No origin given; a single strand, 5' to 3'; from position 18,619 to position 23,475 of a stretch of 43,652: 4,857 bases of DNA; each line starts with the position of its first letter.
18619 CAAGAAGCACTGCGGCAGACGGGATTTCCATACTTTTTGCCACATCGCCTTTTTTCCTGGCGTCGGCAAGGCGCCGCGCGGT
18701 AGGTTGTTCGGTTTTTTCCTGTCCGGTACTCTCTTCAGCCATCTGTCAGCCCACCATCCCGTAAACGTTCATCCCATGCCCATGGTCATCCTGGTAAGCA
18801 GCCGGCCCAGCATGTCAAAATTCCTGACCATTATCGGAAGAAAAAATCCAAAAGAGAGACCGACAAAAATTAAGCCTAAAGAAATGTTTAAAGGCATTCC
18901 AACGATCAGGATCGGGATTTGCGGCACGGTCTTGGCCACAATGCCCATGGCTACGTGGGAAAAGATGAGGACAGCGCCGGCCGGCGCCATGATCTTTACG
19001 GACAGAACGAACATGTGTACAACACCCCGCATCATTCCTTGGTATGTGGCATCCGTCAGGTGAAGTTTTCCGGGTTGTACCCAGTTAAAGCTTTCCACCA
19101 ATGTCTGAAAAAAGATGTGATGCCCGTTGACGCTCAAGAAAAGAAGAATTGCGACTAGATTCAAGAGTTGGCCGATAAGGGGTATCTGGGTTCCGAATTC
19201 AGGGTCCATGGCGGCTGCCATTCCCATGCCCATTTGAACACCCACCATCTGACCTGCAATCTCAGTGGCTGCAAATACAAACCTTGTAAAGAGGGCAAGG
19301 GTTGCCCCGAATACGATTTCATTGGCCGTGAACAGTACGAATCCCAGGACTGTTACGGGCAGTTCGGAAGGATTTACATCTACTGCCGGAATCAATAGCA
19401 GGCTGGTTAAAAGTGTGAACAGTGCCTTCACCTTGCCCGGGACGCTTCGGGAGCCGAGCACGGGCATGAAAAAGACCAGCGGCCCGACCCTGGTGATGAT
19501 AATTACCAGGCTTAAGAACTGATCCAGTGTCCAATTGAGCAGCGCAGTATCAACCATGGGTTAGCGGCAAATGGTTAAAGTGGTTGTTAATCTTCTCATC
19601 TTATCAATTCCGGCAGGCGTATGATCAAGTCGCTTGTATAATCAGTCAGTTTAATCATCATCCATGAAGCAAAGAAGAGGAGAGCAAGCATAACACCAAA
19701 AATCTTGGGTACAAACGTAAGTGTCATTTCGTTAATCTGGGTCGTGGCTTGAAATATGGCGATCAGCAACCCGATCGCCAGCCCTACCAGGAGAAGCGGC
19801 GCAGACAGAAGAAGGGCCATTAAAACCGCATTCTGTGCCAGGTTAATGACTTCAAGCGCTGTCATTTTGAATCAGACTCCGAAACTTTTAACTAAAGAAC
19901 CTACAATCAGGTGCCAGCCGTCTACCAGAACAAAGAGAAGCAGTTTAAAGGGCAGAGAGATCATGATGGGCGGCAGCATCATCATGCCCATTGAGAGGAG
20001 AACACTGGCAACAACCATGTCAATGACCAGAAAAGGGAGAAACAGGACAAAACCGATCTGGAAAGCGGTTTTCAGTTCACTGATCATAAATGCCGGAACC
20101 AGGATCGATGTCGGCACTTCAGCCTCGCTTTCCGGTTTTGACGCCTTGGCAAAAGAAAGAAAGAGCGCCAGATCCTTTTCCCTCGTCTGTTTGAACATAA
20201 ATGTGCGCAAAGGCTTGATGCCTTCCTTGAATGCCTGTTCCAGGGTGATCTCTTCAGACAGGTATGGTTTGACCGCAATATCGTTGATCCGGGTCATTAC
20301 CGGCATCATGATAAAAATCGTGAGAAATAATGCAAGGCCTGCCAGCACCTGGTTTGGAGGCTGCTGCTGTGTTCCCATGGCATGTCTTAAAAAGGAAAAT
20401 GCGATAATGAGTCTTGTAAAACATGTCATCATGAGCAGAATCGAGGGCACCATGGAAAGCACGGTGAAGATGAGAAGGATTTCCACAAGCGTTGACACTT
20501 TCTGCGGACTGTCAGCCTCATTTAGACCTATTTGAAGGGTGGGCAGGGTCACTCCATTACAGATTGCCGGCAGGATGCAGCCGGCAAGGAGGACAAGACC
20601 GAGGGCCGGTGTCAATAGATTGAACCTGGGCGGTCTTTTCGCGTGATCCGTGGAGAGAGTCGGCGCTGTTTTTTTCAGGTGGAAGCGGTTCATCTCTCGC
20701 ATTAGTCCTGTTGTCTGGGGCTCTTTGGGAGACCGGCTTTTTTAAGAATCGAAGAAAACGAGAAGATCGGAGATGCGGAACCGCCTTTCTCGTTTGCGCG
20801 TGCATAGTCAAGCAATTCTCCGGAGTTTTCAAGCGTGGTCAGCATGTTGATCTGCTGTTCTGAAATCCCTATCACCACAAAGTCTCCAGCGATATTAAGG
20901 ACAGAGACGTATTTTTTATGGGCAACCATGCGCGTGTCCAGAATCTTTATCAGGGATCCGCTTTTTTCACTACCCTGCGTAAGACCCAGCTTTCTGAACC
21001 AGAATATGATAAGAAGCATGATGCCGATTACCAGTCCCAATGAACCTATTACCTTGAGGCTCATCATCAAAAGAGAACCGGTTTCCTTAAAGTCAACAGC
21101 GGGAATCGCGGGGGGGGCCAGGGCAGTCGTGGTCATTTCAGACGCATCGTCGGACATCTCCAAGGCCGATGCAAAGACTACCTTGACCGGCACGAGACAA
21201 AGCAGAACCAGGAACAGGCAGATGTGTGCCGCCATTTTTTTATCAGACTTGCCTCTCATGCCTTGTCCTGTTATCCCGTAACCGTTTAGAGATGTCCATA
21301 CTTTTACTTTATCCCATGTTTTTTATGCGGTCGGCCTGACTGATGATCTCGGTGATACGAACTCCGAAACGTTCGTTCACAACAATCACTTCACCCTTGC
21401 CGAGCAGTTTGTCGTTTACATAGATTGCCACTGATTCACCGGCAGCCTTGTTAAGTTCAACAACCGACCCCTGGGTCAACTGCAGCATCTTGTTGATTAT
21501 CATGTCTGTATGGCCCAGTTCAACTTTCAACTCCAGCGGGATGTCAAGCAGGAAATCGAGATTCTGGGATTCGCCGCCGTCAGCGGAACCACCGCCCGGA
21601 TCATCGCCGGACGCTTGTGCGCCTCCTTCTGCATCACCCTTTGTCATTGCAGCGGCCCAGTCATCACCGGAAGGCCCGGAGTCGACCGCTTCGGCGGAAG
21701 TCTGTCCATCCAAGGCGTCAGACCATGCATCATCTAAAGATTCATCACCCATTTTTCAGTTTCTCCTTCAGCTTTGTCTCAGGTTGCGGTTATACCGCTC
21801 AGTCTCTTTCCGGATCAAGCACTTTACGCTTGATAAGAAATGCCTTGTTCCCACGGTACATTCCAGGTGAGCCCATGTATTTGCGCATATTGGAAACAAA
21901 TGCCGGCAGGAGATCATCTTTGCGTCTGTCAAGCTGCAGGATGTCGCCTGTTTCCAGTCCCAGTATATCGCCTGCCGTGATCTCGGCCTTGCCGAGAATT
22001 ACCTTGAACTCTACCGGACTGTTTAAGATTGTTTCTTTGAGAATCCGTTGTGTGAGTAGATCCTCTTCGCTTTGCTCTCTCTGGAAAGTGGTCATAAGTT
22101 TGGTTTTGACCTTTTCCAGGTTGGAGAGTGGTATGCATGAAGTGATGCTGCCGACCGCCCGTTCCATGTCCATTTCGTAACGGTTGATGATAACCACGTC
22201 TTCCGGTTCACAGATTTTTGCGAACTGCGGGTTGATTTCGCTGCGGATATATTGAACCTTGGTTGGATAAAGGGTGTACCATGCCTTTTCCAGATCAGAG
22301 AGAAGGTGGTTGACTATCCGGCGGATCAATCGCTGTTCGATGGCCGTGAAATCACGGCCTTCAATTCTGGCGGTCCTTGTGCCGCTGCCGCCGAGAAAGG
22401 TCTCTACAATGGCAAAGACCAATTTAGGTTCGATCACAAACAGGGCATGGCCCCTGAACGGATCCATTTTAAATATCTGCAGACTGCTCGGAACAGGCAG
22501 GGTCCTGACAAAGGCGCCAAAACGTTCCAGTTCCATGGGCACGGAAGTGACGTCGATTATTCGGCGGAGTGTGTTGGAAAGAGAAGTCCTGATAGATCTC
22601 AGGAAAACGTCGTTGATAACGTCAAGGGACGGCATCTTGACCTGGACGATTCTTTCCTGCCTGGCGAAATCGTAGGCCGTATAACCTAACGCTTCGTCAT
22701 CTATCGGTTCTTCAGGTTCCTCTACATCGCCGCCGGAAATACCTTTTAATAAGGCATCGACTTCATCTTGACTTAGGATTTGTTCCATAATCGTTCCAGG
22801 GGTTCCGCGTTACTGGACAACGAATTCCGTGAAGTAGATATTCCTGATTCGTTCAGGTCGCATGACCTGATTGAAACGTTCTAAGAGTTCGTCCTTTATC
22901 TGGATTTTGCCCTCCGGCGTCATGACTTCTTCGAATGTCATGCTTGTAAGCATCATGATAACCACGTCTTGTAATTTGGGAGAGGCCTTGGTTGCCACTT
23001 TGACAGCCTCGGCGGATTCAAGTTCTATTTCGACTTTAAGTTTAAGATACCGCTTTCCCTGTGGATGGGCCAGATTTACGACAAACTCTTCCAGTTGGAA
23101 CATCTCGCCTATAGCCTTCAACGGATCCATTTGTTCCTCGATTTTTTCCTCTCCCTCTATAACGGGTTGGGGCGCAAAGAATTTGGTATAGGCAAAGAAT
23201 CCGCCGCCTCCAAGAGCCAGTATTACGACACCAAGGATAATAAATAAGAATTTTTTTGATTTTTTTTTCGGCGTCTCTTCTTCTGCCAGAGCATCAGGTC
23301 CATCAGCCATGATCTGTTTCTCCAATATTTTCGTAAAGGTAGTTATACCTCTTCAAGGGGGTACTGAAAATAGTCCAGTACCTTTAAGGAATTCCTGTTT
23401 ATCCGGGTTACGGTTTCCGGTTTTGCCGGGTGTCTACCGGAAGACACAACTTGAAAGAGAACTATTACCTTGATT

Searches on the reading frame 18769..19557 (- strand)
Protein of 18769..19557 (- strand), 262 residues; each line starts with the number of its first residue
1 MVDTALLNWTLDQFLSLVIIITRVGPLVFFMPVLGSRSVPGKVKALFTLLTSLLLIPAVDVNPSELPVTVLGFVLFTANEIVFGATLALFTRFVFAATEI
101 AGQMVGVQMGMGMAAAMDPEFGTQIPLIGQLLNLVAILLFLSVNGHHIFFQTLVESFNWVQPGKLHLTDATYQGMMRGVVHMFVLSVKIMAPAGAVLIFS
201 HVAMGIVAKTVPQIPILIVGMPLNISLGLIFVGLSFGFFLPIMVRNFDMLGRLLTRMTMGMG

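Call 37: search_protein_families(library=pfam, proteins=[window:18769-19557:-], max_evalue=0.00001)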
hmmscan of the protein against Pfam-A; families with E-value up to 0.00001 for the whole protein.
window:18769-19557:- (262 aa): 1 family
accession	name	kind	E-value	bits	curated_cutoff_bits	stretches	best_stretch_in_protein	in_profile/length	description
PF01311.25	Bac_export_1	-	2.5e-58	197.8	27.8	1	15-248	2-228/230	Bacterial export proteins, family 1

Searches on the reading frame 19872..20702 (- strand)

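Call 37: search_protein_families(library=pfam, proteins=[window:19872-20702:-], max_evalue=0.00001)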
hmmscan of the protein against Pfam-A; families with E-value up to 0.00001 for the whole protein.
window:19872-20702:- (276 aa): 1 family
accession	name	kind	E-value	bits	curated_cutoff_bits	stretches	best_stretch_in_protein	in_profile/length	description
PF00813.25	FliP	-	3e-84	282.2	26.9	1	79-270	2-191/191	FliP family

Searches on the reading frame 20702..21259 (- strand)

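Call 37: search_protein_families(library=pfam, proteins=[window:20702-21259:-], max_evalue=0.00001)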
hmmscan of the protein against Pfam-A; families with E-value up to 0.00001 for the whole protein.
window:20702-21259:- (185 aa): 1 family
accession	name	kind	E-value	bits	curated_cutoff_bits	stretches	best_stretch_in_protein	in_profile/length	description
PF04347.18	FliO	-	1.6e-12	47.8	22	1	89-175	4-89/91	Flagellar biosynthesis protein, FliO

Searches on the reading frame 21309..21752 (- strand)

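Call 37: search_protein_families(library=pfam, proteins=[window:21309-21752:-], max_evalue=0.00001)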
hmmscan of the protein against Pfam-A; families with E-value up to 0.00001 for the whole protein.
window:21309-21752:- (147 aa): 1 family
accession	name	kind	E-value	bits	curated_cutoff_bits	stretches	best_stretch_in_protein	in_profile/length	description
PF01052.25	FliMN_C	-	2.3e-23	82.4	23.8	1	68-137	3-72/73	Type III flagellar switch regulator (C-ring) FliN C-term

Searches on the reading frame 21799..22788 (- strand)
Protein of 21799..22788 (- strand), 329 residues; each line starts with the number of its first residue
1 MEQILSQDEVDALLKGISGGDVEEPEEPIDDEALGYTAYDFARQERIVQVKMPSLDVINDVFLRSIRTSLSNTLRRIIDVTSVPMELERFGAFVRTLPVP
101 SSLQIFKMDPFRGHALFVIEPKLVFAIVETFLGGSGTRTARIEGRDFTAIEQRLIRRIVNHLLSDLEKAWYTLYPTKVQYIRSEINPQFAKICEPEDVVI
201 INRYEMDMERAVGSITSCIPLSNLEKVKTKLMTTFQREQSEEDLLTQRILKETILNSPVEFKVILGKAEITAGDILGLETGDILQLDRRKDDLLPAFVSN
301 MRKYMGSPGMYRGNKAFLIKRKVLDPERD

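Call 9: search_protein_families(library=pfam, proteins=[window:21799-22788:-], max_evalue=0.1)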
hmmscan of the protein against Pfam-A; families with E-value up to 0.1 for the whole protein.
window:21799-22788:- (329 aa): 2 families
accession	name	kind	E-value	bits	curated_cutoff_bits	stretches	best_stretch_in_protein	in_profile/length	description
PF02154.20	FliM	-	8.4e-54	182.8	27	1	39-231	1-192/192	Flagellar motor switch protein FliM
PF01052.25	FliMN_C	-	6.9e-16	58.4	23.8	1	253-322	2-71/73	Type III flagellar switch regulator (C-ring) FliN C-term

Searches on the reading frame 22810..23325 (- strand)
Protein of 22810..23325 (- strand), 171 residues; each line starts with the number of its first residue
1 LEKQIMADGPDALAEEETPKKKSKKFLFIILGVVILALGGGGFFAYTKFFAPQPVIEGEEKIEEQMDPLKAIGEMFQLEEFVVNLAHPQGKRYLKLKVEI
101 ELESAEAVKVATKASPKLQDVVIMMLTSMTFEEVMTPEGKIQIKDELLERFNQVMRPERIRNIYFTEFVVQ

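Call 9: search_protein_families(library=pfam, proteins=[window:22810-23325:-], max_evalue=0.1)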
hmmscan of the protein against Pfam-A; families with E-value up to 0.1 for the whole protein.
window:22810-23325:- (171 aa): 2 families
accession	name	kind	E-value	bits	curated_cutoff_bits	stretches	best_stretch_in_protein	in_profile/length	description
PF03748.19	FliL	-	4.3e-27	95.1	24.6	1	76-171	2-103/103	Flagellar basal body-associated protein FliL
PF14283.11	CD1107-like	-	0.07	13.5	26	0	15-47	120-151/158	Mobile element protein CD1107-like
